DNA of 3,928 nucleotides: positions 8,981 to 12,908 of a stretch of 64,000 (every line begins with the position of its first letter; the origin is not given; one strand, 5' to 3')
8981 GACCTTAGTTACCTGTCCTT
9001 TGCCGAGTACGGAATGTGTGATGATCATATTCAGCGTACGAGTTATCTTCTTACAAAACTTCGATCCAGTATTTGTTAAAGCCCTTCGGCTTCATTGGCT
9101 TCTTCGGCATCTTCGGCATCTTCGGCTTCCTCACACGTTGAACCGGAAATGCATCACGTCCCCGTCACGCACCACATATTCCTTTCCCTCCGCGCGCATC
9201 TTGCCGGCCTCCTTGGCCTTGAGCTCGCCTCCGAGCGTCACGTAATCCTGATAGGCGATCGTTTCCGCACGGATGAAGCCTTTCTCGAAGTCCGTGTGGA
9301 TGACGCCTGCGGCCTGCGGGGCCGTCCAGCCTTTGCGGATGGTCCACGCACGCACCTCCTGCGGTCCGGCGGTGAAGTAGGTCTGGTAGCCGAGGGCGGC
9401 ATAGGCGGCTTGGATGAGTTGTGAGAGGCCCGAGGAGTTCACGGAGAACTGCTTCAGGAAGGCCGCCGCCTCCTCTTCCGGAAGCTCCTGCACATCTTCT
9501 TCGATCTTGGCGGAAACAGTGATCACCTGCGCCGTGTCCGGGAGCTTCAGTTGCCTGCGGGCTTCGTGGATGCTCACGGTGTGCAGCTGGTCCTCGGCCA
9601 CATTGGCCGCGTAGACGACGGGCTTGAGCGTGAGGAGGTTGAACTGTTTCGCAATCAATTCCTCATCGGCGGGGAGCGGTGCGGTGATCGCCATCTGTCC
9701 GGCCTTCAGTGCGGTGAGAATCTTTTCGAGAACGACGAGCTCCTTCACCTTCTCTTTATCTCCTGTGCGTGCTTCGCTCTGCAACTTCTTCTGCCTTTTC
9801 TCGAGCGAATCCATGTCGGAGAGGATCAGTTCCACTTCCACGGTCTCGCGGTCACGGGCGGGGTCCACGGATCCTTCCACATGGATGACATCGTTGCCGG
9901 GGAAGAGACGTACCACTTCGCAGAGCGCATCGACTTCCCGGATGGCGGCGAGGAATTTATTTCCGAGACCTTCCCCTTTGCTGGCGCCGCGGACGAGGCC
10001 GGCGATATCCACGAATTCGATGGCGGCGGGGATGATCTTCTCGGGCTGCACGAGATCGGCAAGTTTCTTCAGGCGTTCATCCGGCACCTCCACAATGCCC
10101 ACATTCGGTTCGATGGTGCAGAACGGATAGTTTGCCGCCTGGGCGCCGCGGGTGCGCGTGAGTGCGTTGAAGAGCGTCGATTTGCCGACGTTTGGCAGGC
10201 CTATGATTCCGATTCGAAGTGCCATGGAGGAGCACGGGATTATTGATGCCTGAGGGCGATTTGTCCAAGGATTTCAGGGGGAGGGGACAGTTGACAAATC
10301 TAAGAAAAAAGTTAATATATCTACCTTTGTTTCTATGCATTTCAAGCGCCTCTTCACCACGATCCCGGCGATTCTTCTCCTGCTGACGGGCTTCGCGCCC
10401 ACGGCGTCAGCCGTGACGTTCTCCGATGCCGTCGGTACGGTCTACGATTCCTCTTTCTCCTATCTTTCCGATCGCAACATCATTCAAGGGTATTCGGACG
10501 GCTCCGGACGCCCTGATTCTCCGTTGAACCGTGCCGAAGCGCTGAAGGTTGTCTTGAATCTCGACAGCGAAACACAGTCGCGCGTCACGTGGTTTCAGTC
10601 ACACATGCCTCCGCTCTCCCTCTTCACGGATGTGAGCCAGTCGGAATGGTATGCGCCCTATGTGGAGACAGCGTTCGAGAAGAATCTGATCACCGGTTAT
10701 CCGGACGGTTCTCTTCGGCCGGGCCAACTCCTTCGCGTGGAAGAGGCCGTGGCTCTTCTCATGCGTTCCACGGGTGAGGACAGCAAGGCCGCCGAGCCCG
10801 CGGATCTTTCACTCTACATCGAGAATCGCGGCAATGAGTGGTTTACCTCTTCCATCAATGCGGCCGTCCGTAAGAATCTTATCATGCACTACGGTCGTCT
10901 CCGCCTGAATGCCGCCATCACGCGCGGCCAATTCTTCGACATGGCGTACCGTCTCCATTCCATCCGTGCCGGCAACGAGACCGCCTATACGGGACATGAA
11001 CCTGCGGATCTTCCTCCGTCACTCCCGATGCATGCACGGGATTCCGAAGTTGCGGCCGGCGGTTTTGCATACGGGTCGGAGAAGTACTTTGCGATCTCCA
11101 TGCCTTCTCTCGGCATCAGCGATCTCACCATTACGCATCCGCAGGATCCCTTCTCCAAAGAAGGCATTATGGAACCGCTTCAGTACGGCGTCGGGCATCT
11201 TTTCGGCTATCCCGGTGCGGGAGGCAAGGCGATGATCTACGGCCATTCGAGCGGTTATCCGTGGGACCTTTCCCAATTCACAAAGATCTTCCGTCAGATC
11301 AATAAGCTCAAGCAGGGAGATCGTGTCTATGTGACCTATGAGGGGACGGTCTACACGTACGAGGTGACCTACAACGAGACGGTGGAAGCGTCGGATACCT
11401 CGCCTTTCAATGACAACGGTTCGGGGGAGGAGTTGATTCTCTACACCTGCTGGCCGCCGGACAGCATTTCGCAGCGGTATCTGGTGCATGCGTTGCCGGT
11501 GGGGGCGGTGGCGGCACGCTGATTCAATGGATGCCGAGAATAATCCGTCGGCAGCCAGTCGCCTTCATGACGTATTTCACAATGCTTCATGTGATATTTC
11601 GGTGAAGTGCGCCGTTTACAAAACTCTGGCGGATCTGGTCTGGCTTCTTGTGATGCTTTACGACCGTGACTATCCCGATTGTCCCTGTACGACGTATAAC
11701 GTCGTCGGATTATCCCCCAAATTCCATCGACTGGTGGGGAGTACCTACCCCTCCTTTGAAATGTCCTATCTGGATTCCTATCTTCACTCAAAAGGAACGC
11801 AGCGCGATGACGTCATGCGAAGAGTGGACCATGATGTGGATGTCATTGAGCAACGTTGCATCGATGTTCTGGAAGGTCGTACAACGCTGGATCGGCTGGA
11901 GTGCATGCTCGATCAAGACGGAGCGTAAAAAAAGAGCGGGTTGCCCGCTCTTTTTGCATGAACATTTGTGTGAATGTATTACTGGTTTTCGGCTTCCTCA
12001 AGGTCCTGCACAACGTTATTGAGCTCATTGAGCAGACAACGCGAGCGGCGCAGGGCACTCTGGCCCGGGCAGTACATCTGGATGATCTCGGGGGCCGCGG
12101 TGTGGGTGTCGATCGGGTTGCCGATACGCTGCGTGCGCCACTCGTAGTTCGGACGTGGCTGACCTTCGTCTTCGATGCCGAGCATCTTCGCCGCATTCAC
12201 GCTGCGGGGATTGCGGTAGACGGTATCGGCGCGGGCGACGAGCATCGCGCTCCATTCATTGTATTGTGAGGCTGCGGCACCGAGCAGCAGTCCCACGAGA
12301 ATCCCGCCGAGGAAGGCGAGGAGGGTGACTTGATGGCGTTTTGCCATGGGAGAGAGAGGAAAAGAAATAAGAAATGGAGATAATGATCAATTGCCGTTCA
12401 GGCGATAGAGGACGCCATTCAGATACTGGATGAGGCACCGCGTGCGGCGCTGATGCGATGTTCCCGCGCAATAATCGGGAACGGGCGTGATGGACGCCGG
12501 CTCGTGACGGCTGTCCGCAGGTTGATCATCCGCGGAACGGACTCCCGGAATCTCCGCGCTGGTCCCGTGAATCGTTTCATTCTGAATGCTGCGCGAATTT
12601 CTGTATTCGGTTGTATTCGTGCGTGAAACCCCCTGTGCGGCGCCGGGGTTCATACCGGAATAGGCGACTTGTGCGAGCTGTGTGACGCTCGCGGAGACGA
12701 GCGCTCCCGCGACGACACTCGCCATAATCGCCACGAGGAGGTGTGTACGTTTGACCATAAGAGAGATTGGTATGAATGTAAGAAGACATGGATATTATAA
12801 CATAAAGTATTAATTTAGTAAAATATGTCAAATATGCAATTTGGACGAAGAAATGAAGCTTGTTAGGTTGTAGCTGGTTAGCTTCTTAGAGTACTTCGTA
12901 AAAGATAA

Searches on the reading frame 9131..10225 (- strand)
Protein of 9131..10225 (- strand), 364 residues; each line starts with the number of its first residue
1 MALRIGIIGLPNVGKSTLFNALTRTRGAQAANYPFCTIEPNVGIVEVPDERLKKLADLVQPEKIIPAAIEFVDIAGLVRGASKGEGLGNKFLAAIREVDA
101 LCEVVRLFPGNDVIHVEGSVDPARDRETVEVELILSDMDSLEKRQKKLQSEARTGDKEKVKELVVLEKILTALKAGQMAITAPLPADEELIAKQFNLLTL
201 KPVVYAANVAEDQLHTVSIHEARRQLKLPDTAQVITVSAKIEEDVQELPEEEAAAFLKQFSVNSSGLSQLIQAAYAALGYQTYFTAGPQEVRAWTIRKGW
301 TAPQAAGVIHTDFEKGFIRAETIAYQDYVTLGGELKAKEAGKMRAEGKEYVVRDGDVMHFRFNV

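Call 5: search_protein_families(library=pfam, proteins=[window:9131-10225:-], max_evalue=0.001)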
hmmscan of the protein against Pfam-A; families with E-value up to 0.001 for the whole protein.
window:9131-10225:- (364 aa): 3 families
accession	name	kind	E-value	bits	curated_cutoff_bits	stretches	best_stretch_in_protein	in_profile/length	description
PF06071.19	YchF-GTPase_C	-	7.8e-41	138.5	27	1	281-363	2-84/84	Protein of unknown function (DUF933)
PF01926.29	MMR_HSR1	-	2.4e-22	79.6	21.9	1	4-108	1-85/113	50S ribosome-binding GTPase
PF02421.24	FeoB_N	-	2.5e-09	37.3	27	1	4-57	2-53/156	Ferrous iron transport protein B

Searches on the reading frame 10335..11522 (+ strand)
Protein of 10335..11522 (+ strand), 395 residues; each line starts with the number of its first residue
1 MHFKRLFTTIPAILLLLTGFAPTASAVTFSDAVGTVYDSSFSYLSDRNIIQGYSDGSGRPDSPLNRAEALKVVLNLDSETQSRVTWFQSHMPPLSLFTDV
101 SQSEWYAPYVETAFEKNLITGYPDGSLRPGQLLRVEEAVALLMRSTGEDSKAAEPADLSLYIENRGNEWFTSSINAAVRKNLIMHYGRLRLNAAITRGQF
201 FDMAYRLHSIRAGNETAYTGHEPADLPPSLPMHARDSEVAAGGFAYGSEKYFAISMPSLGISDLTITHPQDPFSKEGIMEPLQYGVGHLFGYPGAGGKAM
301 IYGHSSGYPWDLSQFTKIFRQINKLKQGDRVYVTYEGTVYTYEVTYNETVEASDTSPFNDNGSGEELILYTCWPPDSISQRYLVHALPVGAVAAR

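Call 5: search_protein_families(library=pfam, proteins=[window:10335-11522:+], max_evalue=0.001)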
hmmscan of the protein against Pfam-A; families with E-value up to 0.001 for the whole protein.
window:10335-11522:+ (395 aa): 2 families
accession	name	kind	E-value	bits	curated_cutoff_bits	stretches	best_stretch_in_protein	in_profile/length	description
PF00395.25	SLH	-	1.5e-20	73.3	20.8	2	97-131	2-36/44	S-layer homology domain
PF04203.18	Sortase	-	3.5e-20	72.5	26.6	1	257-388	4-124/125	Sortase domain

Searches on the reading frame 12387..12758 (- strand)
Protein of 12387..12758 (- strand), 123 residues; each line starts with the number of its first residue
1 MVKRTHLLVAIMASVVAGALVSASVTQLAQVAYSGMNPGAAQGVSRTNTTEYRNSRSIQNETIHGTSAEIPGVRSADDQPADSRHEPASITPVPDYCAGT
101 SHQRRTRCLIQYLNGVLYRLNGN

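Call 38: search_protein_families(library=pfam, proteins=[window:12387-12758:-], max_evalue=0.01)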
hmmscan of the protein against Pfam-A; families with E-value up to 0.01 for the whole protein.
window:12387-12758:- (123 aa): 0 families
